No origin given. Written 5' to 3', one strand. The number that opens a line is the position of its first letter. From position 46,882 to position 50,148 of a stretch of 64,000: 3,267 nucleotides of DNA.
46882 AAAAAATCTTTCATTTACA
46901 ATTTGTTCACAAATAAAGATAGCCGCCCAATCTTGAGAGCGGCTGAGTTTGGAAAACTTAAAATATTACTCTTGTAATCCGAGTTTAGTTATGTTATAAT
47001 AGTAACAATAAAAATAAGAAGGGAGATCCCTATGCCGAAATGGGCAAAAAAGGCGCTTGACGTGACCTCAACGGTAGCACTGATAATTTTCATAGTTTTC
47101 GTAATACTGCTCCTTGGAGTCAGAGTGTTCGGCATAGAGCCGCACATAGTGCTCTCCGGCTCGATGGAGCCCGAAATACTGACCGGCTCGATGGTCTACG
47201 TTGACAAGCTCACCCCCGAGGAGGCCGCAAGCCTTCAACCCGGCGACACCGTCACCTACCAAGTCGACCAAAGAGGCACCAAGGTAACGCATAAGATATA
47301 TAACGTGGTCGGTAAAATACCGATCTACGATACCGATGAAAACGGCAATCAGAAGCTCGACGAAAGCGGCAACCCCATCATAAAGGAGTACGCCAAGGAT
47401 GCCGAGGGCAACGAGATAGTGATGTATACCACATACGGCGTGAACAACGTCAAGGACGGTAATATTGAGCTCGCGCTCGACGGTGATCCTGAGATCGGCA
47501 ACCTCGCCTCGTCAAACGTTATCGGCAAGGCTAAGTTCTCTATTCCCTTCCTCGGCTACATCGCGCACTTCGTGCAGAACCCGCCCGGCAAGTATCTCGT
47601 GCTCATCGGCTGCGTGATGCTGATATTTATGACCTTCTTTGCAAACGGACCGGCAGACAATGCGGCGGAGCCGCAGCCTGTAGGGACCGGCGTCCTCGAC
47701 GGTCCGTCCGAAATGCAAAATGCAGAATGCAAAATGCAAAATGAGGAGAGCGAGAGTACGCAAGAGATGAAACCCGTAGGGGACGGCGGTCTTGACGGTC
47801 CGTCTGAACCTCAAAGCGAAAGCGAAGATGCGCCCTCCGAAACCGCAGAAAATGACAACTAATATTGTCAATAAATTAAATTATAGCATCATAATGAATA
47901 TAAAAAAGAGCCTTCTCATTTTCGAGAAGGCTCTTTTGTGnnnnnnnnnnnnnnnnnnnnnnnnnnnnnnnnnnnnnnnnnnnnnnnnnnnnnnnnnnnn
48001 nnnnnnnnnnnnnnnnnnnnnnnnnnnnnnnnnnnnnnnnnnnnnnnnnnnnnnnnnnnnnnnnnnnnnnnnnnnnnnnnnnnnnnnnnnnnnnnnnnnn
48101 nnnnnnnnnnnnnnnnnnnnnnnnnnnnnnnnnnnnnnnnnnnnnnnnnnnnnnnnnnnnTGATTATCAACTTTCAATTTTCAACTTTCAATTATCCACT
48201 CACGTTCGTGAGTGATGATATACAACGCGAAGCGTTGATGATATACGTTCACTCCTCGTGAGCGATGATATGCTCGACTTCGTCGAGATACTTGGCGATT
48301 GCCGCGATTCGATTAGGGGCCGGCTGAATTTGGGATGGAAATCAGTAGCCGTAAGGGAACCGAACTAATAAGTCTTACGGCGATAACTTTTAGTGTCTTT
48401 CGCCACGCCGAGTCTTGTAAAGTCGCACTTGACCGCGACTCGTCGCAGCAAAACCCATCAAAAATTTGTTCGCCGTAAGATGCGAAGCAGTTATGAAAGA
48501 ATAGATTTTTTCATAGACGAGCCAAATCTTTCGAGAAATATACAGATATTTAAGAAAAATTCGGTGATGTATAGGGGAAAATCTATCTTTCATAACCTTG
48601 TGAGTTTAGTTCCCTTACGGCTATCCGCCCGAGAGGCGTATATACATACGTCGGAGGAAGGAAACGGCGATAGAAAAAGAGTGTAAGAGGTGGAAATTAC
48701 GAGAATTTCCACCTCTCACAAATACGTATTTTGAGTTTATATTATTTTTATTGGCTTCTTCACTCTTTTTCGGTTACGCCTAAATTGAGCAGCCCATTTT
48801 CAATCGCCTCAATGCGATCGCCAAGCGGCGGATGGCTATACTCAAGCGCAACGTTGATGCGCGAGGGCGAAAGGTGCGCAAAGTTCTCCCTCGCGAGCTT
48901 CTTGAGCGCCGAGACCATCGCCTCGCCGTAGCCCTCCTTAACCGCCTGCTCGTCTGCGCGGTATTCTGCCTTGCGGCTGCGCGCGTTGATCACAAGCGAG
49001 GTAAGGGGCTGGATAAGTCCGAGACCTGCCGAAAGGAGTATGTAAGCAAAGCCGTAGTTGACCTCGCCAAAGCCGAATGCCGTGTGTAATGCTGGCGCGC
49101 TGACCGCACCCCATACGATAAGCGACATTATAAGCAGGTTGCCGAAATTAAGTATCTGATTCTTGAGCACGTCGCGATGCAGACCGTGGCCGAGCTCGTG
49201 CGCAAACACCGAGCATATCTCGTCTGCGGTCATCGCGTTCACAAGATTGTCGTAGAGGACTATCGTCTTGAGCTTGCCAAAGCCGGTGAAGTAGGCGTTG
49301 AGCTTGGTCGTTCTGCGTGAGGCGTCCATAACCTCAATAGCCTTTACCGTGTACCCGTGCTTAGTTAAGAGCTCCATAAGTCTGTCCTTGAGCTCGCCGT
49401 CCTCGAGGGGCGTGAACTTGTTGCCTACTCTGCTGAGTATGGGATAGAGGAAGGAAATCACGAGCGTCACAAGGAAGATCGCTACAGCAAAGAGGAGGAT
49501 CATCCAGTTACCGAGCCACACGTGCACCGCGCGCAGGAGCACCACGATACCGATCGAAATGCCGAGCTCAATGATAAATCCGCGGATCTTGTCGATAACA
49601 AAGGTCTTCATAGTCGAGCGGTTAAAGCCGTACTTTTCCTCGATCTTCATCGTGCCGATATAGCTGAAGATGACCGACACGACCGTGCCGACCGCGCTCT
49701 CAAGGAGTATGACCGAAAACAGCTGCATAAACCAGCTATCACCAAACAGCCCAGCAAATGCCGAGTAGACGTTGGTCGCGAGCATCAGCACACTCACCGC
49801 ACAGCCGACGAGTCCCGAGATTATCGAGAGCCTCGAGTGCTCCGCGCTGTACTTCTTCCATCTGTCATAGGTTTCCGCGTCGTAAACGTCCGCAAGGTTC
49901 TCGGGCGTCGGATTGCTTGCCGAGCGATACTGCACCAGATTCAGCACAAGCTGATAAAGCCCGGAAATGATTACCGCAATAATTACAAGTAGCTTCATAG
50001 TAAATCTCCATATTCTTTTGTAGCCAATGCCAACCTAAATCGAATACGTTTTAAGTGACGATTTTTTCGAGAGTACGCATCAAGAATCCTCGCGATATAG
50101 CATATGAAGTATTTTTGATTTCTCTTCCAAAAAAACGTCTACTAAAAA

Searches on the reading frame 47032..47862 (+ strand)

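Call 16: search_protein_families(library=pfam, proteins=[window:47032-47862:+], max_evalue=0.001)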
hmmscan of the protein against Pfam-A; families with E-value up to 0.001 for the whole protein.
window:47032-47862:+ (276 aa): 1 family
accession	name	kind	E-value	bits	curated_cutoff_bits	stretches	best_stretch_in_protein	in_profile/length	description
PF10502.14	Peptidase_S26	-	3e-06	27.7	22.9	1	18-128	6-111/168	Signal peptidase, peptidase S26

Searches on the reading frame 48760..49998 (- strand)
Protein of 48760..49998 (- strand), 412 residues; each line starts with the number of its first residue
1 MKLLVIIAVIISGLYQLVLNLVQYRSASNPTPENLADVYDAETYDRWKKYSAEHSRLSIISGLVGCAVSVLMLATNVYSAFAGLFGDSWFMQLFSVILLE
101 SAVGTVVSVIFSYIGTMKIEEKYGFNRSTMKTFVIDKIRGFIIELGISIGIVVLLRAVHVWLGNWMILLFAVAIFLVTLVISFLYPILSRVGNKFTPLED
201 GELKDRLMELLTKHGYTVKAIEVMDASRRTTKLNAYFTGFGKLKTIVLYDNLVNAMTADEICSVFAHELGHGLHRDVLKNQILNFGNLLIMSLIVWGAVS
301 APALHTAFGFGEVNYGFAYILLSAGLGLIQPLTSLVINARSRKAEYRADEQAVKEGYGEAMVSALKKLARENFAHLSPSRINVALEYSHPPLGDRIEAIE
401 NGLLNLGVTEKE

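Call 39: search_protein_families(library=pfam, proteins=[window:48760-49998:-], max_evalue=0.001)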
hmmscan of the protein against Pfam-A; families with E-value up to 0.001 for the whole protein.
window:48760-49998:- (412 aa): 3 families
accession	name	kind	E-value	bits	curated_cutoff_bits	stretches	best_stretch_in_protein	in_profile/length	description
PF01435.24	Peptidase_M48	-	2.6e-30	106.1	20.3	1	197-400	1-183/186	Peptidase family M48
PF16491.10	Peptidase_M48_N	-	3.7e-29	102.3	27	1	24-188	5-172/179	CAAX prenyl protease N-terminal, five membrane helices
PF05569.17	Peptidase_M56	-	4.9e-05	23.1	31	1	161-287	99-219/296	BlaR1 peptidase M56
